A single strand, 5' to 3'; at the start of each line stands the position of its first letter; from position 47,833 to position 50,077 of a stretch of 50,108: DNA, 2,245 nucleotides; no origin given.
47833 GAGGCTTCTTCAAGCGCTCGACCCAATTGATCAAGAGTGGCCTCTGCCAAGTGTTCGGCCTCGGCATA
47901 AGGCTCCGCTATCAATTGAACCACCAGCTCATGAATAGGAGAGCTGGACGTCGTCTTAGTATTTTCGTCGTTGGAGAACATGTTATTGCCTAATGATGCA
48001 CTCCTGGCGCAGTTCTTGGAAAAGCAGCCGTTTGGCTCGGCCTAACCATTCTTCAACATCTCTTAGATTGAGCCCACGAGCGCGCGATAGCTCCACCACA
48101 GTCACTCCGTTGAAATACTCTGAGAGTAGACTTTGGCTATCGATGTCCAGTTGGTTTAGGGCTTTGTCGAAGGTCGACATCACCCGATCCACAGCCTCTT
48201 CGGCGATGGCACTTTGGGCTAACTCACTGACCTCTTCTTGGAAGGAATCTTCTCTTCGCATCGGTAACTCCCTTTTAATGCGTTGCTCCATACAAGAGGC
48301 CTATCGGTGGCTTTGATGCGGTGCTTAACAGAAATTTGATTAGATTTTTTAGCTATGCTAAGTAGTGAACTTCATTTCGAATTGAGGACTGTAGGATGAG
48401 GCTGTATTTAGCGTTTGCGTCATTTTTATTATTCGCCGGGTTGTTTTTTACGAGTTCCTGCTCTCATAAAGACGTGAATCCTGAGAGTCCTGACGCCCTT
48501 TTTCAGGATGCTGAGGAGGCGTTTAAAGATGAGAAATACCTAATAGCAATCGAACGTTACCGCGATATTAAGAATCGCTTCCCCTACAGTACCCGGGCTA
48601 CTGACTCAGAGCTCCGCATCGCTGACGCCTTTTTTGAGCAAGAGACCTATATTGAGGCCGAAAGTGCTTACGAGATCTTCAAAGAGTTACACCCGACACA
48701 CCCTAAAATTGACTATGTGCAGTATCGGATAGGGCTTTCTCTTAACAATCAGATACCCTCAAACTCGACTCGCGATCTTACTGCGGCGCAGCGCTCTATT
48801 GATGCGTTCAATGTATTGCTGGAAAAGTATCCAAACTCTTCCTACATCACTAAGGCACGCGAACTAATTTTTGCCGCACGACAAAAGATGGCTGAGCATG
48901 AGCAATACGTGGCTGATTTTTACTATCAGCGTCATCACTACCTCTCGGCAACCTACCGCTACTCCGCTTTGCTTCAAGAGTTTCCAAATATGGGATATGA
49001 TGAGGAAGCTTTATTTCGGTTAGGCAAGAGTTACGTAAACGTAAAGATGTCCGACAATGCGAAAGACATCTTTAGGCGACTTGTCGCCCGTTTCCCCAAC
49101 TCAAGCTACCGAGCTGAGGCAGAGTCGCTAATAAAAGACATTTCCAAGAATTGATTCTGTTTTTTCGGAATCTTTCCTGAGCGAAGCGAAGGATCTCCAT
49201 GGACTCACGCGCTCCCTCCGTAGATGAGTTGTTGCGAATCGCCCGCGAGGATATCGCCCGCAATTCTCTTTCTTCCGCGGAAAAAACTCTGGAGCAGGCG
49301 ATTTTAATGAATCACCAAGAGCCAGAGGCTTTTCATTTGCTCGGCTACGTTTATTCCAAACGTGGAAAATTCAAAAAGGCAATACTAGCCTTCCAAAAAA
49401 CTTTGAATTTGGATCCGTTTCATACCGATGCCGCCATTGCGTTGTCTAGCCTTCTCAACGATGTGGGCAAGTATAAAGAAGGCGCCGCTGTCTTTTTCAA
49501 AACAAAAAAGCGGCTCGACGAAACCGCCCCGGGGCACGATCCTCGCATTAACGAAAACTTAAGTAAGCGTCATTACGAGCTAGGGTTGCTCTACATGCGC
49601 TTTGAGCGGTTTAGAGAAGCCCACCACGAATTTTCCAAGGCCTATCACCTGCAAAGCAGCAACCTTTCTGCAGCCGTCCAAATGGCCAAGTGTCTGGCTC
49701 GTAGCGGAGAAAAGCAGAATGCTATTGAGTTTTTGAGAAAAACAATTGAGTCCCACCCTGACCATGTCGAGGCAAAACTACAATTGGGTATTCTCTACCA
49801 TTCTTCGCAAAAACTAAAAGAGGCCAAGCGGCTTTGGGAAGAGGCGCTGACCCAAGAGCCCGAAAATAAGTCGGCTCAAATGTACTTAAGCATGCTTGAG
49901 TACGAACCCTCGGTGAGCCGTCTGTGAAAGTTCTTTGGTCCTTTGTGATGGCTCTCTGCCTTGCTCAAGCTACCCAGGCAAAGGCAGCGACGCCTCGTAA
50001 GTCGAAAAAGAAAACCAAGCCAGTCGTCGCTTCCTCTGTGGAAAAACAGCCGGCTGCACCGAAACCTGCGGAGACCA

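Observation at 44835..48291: Tightly coupled operon: region-4-only sigma-like protein, acidic orphan, RDD membrane protein and extended rhomboid protease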

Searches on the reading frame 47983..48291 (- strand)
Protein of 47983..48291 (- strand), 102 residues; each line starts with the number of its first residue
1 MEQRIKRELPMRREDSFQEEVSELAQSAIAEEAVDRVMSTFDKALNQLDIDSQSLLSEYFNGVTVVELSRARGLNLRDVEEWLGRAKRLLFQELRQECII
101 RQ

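Call 3: search_protein_families(library=pfam, proteins=[window:47983-48291:-], max_evalue=0.1)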
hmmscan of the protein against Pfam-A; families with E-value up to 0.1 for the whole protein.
window:47983-48291:- (102 aa): 3 families
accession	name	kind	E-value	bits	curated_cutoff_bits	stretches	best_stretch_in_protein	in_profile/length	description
PF08281.18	Sigma70_r4_2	-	0.008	16.3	25.7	1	41-90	4-54/54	Sigma-70, region 4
PF17867.7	AAA_lid_7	-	0.076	13.7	22.7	0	68-93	39-64/106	Midasin AAA lid domain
PF12091.13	DUF3567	-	0.088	13.5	25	0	15-45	52-82/89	Protein of unknown function (DUF3567)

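Call 5: search_protein_families(library=ncbifam, proteins=[window:47983-48261:-], max_evalue=1)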
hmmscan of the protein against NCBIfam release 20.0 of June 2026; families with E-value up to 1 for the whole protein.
window:47983-48261:- (92 aa): 6 families
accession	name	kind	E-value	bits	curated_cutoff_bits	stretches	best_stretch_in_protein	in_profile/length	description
TIGR02989.1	Sig-70_gvs1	subfamily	0.007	16.3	124.55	1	6-81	77-155/158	RNA polymerase sigma-70 factor, Rhodopirellula/Verrucomicrobium family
NF050004.1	BTH_I0359_fam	equivalog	0.024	14.9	70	1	5-37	48-80/85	BTH_I0359 family protein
TIGR02999.1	Sig-70_X6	subfamily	0.025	14.5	126.15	1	16-84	110-182/183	ECF-type sigma factor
TIGR02937.1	sigma70-ECF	superfamily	0.032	13.9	42.9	1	21-80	101-161/165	sigma-70 family RNA polymerase sigma factor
TIGR03001.1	Sig-70_gmx1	subfamily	0.042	13.2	154.6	1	12-87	136-212/244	RNA polymerase sigma-70 factor, Myxococcales family 1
NF001220.0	PRK00194.1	equivalog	0.13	12.7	74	1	32-62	26-55/90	ACT domain-containing protein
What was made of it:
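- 47983..48261 (-): g1: 92-aa acidic protein with a sigma-70 region-4 (ECF-type) fold and no region 2. Pfam and NCBIfam give weak region-4 hits (calls 3, 5).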

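Call 15: find_homologous_proteins(query=window:47983-48261:-, max_evalue=0.01)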
Query window:47983-48261:- (92 aa): 9 proteins with E <= 0.01 among 11 candidates.
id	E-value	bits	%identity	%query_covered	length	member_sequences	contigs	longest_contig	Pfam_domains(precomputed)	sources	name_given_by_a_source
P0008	3.8e-45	169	90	100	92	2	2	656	-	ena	-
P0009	1.4e-44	167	89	100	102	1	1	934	-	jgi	jgi:DNA-directed RNA polymerase specialized sigma24 family protein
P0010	8.8e-43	161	85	100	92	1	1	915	-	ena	-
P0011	6.8e-36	140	75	100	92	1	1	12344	-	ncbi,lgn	-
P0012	8.3e-36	139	74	100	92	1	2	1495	-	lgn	-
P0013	2.8e-35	138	72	100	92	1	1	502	-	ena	-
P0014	9.2e-35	136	72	100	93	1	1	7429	-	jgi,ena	-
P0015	1.5e-34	135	71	100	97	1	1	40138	-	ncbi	-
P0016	1.1e-29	120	66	99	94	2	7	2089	-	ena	-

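Call 17: search_solved_structures(query=A2, max_evalue=10, show_alignments=3)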
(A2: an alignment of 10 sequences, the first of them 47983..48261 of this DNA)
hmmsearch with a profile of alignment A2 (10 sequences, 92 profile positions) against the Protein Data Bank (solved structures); distinct sequences matched with E-value up to 10: 4.
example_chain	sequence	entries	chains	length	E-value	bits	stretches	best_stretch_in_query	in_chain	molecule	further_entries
3cl3_D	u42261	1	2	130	0.029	17.9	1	24-76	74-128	NF-kappa-B essential modulator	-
7od9_C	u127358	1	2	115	0.3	14.7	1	33-75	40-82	C-terminal domain of CheF from Methanococcus maripaludis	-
2kld_A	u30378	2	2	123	0.61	13.7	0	4-42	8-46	Polycystin-2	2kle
2dn0_A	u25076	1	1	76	0.73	13.5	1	34-75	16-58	Zinc fingers and homeoboxes protein 3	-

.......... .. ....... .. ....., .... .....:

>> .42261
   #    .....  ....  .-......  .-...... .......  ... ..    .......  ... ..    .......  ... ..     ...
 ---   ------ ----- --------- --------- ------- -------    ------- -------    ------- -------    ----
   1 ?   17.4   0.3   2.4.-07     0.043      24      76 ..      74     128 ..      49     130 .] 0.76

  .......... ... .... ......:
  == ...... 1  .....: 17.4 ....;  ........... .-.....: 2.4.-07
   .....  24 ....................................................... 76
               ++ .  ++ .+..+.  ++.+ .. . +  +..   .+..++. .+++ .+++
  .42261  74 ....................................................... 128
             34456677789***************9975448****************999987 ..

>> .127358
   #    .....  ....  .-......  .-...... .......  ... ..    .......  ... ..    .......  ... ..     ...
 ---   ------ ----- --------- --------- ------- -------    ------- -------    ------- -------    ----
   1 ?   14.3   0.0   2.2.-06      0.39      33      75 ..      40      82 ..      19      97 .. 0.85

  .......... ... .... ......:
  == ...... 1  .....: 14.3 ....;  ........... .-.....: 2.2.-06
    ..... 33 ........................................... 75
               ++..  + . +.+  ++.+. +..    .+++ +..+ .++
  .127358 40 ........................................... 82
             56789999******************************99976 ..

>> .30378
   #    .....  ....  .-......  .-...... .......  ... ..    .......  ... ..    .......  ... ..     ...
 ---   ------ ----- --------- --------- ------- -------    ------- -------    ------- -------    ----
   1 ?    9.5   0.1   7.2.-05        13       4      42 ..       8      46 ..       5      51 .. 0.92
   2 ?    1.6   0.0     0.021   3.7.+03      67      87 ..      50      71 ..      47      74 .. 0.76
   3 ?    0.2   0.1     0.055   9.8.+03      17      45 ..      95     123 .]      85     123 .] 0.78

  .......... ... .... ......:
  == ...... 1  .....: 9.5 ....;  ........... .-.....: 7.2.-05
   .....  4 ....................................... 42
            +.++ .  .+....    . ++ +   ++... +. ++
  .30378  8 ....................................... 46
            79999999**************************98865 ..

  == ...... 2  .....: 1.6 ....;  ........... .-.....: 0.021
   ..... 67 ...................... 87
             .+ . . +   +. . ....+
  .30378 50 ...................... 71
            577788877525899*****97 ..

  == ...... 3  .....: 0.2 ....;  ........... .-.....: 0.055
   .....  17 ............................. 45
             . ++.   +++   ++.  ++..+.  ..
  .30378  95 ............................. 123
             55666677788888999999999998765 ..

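Call 27: predict_structure(alignment_id=A2)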
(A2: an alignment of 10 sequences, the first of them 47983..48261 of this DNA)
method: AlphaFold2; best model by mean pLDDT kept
length: 92 residues; sequences in the alignment: 10
mean_pLDDT: 81.5   pTM: 0.51
mean pLDDT of the five models: 81.5, 78.3, 74.7, 71.1, 69.0
residues with pLDDT >= 90: 10; 70-90: 74; 50-70: 6; < 50: 2
segments of 3 or more residues with pLDDT < 50: none
pLDDT, mean of each block of 10 residues (from residue 1): 68 84 82 81 85 91 89 85 76 50
secondary structure, 60 per line:
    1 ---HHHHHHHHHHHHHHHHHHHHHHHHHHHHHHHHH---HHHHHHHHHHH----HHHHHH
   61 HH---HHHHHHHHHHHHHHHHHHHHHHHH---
elements in order: H4-36 H40-50 H55-62 H66-89
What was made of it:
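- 47983..48261 (-): The AlphaFold2 model has pLDDT 81.5 and four helices (call 27).
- On Sigma-70 family sigma factor (ECF/group 4): The protein is 92 aa. The 37 residues before the HTH form a single acidic helix (call 27).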

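Call 32: fold_search(model_id=the predicted structure, library=pdb)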
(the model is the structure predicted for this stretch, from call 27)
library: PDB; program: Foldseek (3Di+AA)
matches with E <= 10: 470; with E <= 0.001: 0
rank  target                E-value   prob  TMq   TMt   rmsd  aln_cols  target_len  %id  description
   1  3hug_C                9.4e-03  1.00  0.60  0.69   2.5        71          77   20  Crystal structure of Mycobacterium tuberculosis anti-sigma factor RslA in complex with -35 promoter binding domain of  (released 2010-03-02)
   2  3hug_E                1.1e-02  1.00  0.59  0.72   2.4        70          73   20  Crystal structure of Mycobacterium tuberculosis anti-sigma factor RslA in complex with -35 promoter binding domain of  (released 2010-03-02)
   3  3hug_K                1.2e-02  1.00  0.56  0.69   2.6        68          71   24  Crystal structure of Mycobacterium tuberculosis anti-sigma factor RslA in complex with -35 promoter binding domain of  (released 2010-03-02)
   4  3hug_G                1.4e-02  1.00  0.58  0.69   2.3        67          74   21  Crystal structure of Mycobacterium tuberculosis anti-sigma factor RslA in complex with -35 promoter binding domain of  (released 2010-03-02)
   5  6in7_B                1.9e-02  1.00  0.62  0.35   1.9        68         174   18  Crystal structure of AlgU in complex with MucA(cyto) (released 2019-07-24)
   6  3hug_A                2.3e-02  1.00  0.58  0.65   2.3        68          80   20  Crystal structure of Mycobacterium tuberculosis anti-sigma factor RslA in complex with -35 promoter binding domain of  (released 2010-03-02)
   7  8hkc_E                2.7e-02  1.00  0.68  0.27   3.5        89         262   17  Cryo-EM structure of E. coli RNAP sigma32 complex (released 2023-05-31)
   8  4nqw_A                3.8e-02  1.00  0.57  0.37   7.5        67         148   27  Structure of Mycobacterium tuberculosis extracytoplasmic function sigma factor SigK in complex with the cytosolic doma (released 2014-01-22)
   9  2h27_A                4.0e-02  1.00  0.57  0.72   2.0        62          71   11  Crystal Structure of Escherichia coli SigmaE Region 4 Bound to its-35 Element DNA (released 2006-08-22)
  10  2h27_D                5.1e-02  1.00  0.60  0.78   1.9        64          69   11  Crystal Structure of Escherichia coli SigmaE Region 4 Bound to its-35 Element DNA (released 2006-08-22)
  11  8z6g_B                5.1e-02  1.00  0.62  0.36   2.1        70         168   17  the AlgU-MucAcyto complex structure in Pseudomonas aeruginosa (released 2024-05-08)
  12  6dxo_A                5.5e-02  1.00  0.52  0.36   5.8        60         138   23  1.8 A structure of RsbN-BldN complex. (released 2018-07-11)
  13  8z6g_D                8.5e-02  1.00  0.59  0.34   2.1        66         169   18  the AlgU-MucAcyto complex structure in Pseudomonas aeruginosa (released 2024-05-08)
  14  9a7s_A                9.0e-02  1.00  0.65  0.26   1.9        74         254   15  Integrative model of RPSD-RPOB by crosslinking MS and deep learning (released 2024-09-18)
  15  6dv9_F                1.3e-01  1.00  0.57  0.32   2.5        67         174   24  Crystal structure of Mycobacterium tuberculosis transcription initiation complex(ECF sigma factor L) containing 5nt RN (released 2019-02-20)
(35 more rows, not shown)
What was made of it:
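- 47983..48261 (-): The top Foldseek PDB hits are all sigma region-4 domains, with TM 0.6-0.7 (call 32).
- On Sigma-70 family sigma factor (ECF/group 4): The top Foldseek hits are sigma-4 domains such as 3hug, 6in7 and 2h27, with TM 0.57-0.72 and rmsd about 2 A (call 32).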

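Call 50: search_protein_families(library=pfam, alignment_id=A6, max_evalue=0.05)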
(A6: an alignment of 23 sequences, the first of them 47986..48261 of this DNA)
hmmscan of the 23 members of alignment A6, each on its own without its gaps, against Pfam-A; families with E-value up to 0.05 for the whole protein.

A. member 1, window:47986-48261:- (92 aa): 1 family
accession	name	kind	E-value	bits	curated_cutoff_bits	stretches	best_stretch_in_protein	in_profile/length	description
PF08281.18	Sigma70_r4_2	-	0.0076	16.3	25.7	1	31-80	4-54/54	Sigma-70, region 4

B. families by the number of members that match (of 23 scanned): 21 families
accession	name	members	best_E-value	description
PF08281.18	Sigma70_r4_2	14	1.4e-07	Sigma-70, region 4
PF04545.22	Sigma70_r4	5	0.00045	Sigma-70, region 4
PF13518.12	HTH_28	3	0.00095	Helix-turn-helix domain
PF14253.11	AbiH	3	0.013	Bacteriophage abortive infection AbiH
PF14663.11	RasGEF_N_2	2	0.0029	Rapamycin-insensitive companion of mTOR RasGEF_N domain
PF05920.17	Homeobox_KN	2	0.013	Homeobox KN domain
PF18175.6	HU-CCDC81_bac_2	2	0.031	CCDC81-like prokaryotic HU domain 2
PF13384.12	HTH_23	1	0.00082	Homeodomain-like domain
PF12729.13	4HB_MCP_1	1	0.0012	Four helix bundle sensory module for signal transduction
PF00046.35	Homeodomain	1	0.0043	Homeodomain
PF00196.25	GerE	1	0.013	Bacterial regulatory proteins, luxR family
PF04967.18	HTH_10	1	0.027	HTH DNA binding domain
PF01527.26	HTH_Tnp_1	1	0.029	Transposase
PF01486.22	K-box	1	0.03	K-box region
PF21678.4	Csf1_N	1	0.033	Csf1 N-terminal region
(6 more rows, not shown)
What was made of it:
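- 47983..48261 (-): Of 23 family members, 14 hit Sigma70_r4_2, best 1.4e-7 (call 50).
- On Sigma-70 family sigma factor (ECF/group 4): The family is clearer: 14 of 23 members hit Sigma70_r4_2, best 1.4e-7 (call 50).
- Checked: The family is clearer: 14 of 23 members hit it, best 1.4e-7 (call 50).
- g1 has a sigma-4 fold (calls 27, 32, 50).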

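Call 51: search_solved_structures(query=A6, max_evalue=10, show_alignments=3)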
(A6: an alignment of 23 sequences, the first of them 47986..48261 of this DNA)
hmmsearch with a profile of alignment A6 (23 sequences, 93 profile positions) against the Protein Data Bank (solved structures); distinct sequences matched with E-value up to 10: 32.
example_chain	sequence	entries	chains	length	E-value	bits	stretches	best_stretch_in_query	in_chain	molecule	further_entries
8vd6_A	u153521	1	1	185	0.00093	22.5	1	4-77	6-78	CAP REPEAT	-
3hug_A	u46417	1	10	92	0.0059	19.9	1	33-86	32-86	RNA polymerase sigma factor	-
7od9_C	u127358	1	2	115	0.018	18.3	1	31-77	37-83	C-terminal domain of CheF from Methanococcus maripaludis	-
6dv9_F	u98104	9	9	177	0.019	18.2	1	33-86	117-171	ECF RNA polymerase sigma factor SigL | RNA polymerase sigma factor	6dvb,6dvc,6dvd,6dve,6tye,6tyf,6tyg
3gcg_B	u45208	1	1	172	0.14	15.5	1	29-60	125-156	L0028 (Mitochondria associated protein)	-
2lvs_A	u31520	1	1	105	0.16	15.3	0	42-77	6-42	Putative uncharacterized protein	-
1je8_A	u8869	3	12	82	0.18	15.2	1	33-86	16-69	Nitrate/Nitrite Response Regulator Protein NARL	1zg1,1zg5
2juw_A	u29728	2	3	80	0.23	14.8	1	12-38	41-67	UPF0352 protein SO_2176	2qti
9cb6_A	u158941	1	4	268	0.26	14.6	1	21-85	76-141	Response regulator receiver protein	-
6fqq_A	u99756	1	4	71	0.32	14.3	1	56-84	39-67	Homeobox protein TGIF1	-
8u3b_G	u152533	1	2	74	0.43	13.9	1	36-86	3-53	Nitrate/nitrite response regulator protein NarL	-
8fjg_A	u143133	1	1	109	0.43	13.9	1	5-87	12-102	H12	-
1zlj_A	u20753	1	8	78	0.5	13.7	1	33-86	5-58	Dormancy Survival Regulator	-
2lk2_A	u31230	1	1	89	0.57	13.5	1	57-87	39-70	Homeobox protein TGIF1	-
9l0x_G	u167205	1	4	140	0.57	13.5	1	45-79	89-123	Late transcription activator C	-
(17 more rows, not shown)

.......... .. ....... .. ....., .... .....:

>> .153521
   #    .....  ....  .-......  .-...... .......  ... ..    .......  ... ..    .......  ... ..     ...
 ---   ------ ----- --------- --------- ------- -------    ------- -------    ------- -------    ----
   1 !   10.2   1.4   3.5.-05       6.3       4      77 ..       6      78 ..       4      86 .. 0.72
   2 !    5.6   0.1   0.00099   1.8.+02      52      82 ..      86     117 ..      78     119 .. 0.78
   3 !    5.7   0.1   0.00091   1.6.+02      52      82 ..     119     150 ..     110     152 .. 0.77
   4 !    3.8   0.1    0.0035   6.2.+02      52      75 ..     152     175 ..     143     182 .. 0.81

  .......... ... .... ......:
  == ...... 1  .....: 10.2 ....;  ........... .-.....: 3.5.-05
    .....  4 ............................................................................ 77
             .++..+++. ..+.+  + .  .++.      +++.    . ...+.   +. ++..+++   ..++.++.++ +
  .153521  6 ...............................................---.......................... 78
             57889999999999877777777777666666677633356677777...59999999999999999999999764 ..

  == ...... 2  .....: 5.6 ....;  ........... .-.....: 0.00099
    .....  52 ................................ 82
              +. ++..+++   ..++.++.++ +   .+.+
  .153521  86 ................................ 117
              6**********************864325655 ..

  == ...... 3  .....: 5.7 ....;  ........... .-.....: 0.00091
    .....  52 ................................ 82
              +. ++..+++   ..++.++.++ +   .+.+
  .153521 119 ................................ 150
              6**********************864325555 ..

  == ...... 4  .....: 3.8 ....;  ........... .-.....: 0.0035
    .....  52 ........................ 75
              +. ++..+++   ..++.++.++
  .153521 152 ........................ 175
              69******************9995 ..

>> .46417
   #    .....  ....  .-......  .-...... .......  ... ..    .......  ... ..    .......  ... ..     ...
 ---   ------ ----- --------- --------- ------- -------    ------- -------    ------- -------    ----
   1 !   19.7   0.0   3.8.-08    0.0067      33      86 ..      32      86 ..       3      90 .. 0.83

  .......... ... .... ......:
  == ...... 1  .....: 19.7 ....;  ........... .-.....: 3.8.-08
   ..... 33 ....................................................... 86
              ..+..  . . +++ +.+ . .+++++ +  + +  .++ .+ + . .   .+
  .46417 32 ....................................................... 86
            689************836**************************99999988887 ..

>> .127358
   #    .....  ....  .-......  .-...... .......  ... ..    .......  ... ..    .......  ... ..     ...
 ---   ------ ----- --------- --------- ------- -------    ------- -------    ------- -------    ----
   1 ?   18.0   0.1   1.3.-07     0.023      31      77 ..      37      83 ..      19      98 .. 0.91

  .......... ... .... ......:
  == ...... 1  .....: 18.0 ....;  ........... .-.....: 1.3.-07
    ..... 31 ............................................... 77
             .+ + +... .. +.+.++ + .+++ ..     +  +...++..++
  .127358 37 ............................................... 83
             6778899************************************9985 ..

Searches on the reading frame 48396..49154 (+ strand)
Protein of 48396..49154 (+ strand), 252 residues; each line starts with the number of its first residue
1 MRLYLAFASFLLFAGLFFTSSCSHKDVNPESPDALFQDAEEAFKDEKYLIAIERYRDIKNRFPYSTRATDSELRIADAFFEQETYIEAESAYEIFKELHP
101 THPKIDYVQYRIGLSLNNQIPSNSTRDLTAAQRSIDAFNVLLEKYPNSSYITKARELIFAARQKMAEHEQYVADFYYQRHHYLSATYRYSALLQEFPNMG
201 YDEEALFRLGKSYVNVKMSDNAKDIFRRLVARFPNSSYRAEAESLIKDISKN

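Call 3: search_protein_families(library=pfam, proteins=[window:48396-49154:+], max_evalue=0.1)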
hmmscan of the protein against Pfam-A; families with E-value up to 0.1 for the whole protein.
window:48396-49154:+ (252 aa): 10 families
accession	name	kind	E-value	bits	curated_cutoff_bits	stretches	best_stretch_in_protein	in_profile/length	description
PF13525.12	YfiO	-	2.2e-42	145.6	25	2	31-223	4-198/203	Outer membrane lipoprotein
PF13512.12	TPR_18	-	1.4e-23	84.1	21.9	2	25-156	2-143/145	Tetratricopeptide repeat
PF13174.12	TPR_6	-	5.5e-17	61.6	26.3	2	204-236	1-33/33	Tetratricopeptide repeat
PF13428.12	TPR_14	-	1.5e-05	25.7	23.5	0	204-236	2-34/44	Tetratricopeptide repeat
PF14559.12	TPR_19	-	0.0016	19.2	25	1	180-239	5-62/68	Tetratricopeptide repeat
PF07719.23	TPR_2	-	0.0018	18.7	27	0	204-235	2-33/34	Tetratricopeptide repeat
PF13181.12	TPR_8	-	0.0039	17.7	25.7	0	204-234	2-32/34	Tetratricopeptide repeat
PF24575.1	TPR_Slam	-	0.035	15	35.2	0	36-90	51-102/104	Surface lipoprotein assembly modifier, N-terminal TPR repeats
PF15036.11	IL34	-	0.061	13.9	27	0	138-169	79-110/158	Interleukin 34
PF09976.15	TPR_21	-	0.074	13.2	25.5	0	32-93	39-100/193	Tetratricopeptide repeat-like domain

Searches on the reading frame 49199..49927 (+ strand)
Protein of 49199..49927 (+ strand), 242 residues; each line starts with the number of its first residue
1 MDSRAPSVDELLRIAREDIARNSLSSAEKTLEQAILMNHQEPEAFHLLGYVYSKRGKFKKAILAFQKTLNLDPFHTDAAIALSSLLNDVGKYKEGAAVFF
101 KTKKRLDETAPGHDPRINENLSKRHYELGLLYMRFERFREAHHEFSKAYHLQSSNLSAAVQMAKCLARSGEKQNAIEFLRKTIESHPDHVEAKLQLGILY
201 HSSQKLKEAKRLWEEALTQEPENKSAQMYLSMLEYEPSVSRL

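Call 3: search_protein_families(library=pfam, proteins=[window:49199-49927:+], max_evalue=0.1)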
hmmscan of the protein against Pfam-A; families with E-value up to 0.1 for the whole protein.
window:49199-49927:+ (242 aa): 32 families (the best 25 are shown)
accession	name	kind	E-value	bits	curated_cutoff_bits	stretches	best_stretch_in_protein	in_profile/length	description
PF07719.23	TPR_2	-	1.5e-21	75.1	27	3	42-73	1-32/34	Tetratricopeptide repeat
PF00515.34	TPR_1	-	4.2e-19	67.9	27.8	2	42-73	1-32/34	Tetratricopeptide repeat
PF23914.1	TPR_CcmH_CycH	-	7.2e-18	65.3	42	2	128-225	56-156/158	Cytochrome c-type biogenesis protein H TPR domain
PF13432.12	TPR_16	-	9.5e-17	61.6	32.7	2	126-188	1-63/65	Tetratricopeptide repeat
PF14559.12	TPR_19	-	1.2e-16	61.2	25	2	173-227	8-62/68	Tetratricopeptide repeat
PF13428.12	TPR_14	-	3.8e-15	55.3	23.5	3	158-198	3-43/44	Tetratricopeptide repeat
PF12895.13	ANAPC3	-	1.9e-14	54.1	27.2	3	22-102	3-82/82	Anaphase-promoting complex, cyclosome, subunit 3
PF13181.12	TPR_8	-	3.9e-14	52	25.7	1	43-74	2-33/34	Tetratricopeptide repeat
PF13431.12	TPR_17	-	6.2e-12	45.2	24.4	1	31-62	2-33/34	Tetratricopeptide repeat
PF13174.12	TPR_6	-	4.4e-11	43.1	26.3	1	159-189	3-33/33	Tetratricopeptide repeat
PF13414.12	TPR_11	-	2.3e-10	40.5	26.8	1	19-56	5-42/42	TPR repeat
PF13176.12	TPR_7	-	6.4e-10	38.8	27.9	1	44-73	1-32/36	Tetratricopeptide repeat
PF13424.12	TPR_12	-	1e-09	38.9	30.1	2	157-217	4-72/77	Tetratricopeptide repeat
PF25063.1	ARM_TT21_C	-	6.1e-09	36.5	35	1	12-70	99-157/209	Tetratricopeptide repeat protein 21 C-terminal ARM domain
PF13371.12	TPR_9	-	7.9e-09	35.8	35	1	20-81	7-68/73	Tetratricopeptide repeat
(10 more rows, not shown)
